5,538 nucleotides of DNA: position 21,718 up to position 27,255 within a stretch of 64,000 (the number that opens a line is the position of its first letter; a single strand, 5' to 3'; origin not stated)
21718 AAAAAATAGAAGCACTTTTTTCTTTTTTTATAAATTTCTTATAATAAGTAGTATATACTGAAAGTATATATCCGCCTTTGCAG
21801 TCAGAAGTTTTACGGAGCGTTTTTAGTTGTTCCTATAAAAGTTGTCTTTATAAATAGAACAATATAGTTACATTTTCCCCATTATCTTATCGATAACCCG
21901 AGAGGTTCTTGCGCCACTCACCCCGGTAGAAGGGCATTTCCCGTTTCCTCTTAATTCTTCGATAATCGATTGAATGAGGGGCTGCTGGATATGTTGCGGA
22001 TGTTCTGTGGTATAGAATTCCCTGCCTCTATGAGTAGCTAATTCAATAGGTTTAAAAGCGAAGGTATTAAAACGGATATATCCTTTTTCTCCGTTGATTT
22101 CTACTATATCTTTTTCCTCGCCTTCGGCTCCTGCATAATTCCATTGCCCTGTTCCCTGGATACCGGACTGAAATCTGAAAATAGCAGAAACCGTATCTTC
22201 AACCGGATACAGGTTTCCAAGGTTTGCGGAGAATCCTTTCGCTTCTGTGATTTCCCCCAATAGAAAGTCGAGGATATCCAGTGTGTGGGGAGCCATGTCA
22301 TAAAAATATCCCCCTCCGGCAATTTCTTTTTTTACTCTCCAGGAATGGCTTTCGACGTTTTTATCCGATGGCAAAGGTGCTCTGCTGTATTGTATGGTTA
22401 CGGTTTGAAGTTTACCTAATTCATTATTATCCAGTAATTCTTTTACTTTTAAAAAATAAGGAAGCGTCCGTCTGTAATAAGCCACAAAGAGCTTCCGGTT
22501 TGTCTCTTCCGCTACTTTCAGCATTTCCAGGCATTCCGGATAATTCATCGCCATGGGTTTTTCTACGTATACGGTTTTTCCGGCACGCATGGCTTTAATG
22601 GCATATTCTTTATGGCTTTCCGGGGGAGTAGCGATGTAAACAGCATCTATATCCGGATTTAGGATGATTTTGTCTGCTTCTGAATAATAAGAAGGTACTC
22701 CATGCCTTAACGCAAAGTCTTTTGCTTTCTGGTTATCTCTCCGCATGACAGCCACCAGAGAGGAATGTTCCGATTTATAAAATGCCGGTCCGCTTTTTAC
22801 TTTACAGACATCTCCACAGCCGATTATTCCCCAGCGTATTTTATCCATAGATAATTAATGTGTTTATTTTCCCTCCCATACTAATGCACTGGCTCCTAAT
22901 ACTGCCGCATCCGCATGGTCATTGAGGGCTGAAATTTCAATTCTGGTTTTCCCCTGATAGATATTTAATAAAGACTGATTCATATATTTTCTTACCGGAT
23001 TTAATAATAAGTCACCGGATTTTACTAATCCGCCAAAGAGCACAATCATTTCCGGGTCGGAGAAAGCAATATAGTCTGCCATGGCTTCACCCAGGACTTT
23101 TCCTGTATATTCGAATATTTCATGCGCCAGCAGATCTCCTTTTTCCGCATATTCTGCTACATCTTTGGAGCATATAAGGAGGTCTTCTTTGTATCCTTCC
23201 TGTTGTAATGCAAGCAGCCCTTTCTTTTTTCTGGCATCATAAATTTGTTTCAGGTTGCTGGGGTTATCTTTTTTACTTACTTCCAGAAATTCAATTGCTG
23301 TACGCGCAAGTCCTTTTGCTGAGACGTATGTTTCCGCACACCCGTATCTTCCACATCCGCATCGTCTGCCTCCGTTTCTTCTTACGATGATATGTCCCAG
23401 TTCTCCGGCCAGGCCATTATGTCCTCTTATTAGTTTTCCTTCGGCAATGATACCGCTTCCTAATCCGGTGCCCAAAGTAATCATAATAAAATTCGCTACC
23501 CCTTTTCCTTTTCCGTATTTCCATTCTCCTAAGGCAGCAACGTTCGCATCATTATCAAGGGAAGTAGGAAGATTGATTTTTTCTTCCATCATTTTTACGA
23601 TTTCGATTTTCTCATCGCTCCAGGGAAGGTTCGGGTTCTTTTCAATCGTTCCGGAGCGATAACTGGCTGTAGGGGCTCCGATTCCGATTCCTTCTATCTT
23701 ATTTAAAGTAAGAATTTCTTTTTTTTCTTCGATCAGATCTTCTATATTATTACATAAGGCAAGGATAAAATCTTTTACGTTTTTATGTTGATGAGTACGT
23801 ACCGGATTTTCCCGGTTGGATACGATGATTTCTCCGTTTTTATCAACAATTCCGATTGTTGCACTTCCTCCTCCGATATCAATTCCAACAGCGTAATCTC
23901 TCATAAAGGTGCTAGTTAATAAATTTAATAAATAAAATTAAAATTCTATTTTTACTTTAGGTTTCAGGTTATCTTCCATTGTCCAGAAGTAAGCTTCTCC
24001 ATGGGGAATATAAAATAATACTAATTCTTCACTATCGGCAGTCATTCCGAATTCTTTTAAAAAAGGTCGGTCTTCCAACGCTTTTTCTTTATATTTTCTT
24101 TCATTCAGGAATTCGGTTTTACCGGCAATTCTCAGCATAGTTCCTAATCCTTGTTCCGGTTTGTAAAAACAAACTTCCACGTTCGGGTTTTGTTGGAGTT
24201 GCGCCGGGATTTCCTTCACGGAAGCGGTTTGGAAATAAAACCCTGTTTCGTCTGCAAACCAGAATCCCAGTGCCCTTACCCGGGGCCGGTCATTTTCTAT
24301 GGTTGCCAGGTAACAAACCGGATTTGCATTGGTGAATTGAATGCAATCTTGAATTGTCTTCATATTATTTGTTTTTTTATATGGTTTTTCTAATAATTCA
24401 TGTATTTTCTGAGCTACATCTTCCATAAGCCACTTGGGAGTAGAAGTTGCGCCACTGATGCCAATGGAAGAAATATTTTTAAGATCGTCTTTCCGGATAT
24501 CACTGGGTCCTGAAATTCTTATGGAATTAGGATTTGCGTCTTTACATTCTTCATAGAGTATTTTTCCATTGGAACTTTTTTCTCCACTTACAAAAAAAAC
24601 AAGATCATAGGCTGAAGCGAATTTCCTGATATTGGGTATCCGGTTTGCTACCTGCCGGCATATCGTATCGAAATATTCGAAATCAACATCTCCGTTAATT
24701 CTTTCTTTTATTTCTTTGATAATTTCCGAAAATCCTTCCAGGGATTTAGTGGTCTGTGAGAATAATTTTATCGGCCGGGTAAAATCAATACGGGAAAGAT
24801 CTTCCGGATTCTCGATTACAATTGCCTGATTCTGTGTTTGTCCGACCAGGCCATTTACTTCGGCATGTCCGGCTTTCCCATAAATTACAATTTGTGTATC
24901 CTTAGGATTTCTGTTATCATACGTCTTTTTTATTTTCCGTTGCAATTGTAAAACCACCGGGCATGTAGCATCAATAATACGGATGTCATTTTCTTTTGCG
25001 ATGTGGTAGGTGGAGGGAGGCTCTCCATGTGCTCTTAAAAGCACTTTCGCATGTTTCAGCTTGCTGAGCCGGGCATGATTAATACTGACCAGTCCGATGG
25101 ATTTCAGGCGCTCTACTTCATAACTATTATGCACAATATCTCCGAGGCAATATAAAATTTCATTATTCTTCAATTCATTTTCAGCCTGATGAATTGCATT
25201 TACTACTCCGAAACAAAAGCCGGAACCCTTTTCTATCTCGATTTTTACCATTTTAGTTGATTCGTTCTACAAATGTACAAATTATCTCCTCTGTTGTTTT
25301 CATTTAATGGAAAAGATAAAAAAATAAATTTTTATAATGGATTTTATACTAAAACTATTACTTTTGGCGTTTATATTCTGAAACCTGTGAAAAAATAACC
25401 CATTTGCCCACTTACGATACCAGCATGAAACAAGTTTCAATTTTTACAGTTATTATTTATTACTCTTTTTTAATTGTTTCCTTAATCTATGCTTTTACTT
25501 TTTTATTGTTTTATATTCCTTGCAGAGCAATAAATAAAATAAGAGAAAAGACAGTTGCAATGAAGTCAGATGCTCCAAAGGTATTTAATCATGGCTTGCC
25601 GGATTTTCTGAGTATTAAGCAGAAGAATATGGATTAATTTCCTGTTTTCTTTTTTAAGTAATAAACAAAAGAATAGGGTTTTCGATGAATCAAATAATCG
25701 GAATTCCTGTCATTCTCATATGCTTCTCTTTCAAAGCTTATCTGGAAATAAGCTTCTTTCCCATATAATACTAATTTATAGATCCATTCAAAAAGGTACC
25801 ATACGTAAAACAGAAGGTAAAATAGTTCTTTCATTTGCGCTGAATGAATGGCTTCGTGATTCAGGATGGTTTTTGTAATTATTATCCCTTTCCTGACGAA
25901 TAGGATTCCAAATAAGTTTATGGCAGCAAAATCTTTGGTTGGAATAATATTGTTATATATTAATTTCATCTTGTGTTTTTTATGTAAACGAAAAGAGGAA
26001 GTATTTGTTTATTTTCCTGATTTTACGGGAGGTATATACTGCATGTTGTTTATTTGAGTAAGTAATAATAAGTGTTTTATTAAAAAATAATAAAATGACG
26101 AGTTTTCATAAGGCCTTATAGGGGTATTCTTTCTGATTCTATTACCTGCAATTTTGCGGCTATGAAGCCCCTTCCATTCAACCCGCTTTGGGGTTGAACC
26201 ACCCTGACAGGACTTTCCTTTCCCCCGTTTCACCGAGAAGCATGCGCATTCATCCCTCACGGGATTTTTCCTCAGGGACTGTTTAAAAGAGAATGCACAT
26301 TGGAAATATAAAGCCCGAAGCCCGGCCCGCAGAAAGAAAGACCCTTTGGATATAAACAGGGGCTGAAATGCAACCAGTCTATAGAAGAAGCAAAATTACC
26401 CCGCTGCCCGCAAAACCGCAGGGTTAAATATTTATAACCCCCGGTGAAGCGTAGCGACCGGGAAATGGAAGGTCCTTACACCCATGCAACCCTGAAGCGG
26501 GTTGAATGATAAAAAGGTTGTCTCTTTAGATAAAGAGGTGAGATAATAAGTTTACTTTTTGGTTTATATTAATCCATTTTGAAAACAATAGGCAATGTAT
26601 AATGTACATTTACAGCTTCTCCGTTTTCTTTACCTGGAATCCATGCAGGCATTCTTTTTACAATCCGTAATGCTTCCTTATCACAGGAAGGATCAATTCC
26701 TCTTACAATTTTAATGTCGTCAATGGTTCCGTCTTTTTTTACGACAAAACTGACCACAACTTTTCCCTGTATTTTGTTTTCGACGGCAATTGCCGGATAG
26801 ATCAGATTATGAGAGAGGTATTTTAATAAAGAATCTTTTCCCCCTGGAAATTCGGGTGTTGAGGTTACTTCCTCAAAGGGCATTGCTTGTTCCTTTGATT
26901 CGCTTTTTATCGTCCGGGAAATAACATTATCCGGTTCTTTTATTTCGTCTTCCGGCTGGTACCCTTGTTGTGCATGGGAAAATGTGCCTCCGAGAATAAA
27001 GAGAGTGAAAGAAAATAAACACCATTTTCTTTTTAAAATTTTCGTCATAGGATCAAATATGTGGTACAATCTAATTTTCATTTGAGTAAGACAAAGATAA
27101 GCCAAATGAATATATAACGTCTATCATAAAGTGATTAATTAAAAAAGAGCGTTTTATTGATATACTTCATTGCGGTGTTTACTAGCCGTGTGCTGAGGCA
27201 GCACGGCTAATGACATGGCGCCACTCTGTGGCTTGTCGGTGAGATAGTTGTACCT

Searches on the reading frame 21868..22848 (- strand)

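Call 14: search_protein_families(library=pfam, proteins=[window:21868-22848:-])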
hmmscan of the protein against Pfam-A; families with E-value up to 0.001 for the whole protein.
window:21868-22848:- (326 aa): 4 families
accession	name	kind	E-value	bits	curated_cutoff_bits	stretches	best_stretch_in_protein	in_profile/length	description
PF01408.29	GFO_IDH_MocA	-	6.8e-28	98.2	24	1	4-124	1-120/120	Oxidoreductase family, NAD-binding Rossmann fold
PF22725.1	GFO_IDH_MocA_C3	-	1.2e-27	96.8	27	1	132-259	1-124/124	GFO/IDH/MocA C-terminal domain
PF02894.22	GFO_IDH_MocA_C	-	1.6e-16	61.2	22.9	1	136-284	1-145/218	Oxidoreductase family, C-terminal alpha/beta domain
PF22685.1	Gal80p_C-like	-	0.00064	20.4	29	0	130-220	1-88/152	Gal80p, C-terminal domain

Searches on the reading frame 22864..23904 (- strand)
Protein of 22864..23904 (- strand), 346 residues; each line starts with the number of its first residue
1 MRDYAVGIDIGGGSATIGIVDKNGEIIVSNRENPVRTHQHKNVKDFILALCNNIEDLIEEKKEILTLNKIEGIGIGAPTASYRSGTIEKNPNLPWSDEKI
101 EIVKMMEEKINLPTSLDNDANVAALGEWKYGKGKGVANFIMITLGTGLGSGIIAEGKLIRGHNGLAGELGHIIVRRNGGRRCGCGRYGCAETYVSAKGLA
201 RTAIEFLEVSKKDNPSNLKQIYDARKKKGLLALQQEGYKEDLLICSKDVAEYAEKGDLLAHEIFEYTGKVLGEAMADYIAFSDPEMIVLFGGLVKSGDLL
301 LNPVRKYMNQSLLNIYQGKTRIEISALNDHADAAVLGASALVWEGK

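Call 14: search_protein_families(library=pfam, proteins=[window:22864-23904:-])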
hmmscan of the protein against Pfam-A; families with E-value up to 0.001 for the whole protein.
window:22864-23904:- (346 aa): 2 families
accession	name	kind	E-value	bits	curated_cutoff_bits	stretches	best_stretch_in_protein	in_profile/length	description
PF00480.26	ROK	-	8.1e-61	206.5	22.9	1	6-342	2-291/294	ROK family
PF01869.26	BcrAD_BadFG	-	0.00087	19.3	31.5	0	6-54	1-55/271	BadF/BadG/BcrA/BcrD ATPase family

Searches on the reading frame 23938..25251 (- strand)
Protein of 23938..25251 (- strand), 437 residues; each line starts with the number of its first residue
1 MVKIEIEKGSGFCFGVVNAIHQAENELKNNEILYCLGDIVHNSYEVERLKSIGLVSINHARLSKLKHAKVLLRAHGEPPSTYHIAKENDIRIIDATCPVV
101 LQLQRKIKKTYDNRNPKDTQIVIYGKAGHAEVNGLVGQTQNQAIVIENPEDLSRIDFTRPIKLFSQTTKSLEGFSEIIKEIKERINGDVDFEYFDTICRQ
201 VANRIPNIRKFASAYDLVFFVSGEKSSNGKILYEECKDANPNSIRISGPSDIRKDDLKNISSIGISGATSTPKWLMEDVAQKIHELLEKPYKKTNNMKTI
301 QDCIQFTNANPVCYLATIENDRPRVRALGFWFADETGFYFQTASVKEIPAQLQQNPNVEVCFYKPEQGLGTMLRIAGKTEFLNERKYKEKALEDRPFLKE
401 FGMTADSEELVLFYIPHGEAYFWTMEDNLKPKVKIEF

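Call 14: search_protein_families(library=pfam, proteins=[window:23938-25251:-])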
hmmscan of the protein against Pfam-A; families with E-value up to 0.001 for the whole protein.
window:23938-25251:- (437 aa): 3 families
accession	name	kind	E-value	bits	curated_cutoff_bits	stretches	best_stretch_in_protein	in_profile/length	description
PF02401.23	LYTB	-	3.9e-80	269.4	24.5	1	5-283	2-266/267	LytB protein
PF01243.27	PNPOx_N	-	1.9e-11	44.9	28.1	1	305-392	7-86/120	Pyridoxamine 5'-phosphate oxidase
PF12900.13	Pyridox_ox_2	-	0.00031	21.2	27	1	301-364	3-64/140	Pyridoxamine 5'-phosphate oxidase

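Call 25: find_encoding_contigs(protein=window:23938-25251:-, flank=500, max_places=5)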
Protein window:23938-25251:- (437 aa): 2 contigs read that carry it; 1 place shown.
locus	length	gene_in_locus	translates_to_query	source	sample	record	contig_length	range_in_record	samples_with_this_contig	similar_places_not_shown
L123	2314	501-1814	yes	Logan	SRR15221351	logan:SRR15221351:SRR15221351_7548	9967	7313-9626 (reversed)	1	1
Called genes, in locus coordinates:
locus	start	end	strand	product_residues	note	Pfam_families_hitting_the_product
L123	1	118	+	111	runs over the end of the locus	-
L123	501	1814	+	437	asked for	PF02401:LYTB, PF01243:PNPOx_N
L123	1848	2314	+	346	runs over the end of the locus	PF00480:ROK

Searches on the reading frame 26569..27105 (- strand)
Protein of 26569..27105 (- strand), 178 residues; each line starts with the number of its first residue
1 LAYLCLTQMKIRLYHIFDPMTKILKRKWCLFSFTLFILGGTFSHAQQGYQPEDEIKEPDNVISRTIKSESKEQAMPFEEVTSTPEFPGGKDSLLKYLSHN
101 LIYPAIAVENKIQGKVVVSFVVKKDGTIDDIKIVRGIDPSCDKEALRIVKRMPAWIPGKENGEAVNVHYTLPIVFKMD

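Call 14: search_protein_families(library=pfam, proteins=[window:26569-27105:-])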
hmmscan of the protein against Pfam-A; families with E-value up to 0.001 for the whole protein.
window:26569-27105:- (178 aa): 1 family
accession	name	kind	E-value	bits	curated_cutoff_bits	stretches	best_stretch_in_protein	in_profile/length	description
PF03544.19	TonB_C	-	2.6e-22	79.5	24.6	1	100-177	2-79/79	Gram-negative bacterial TonB protein C-terminal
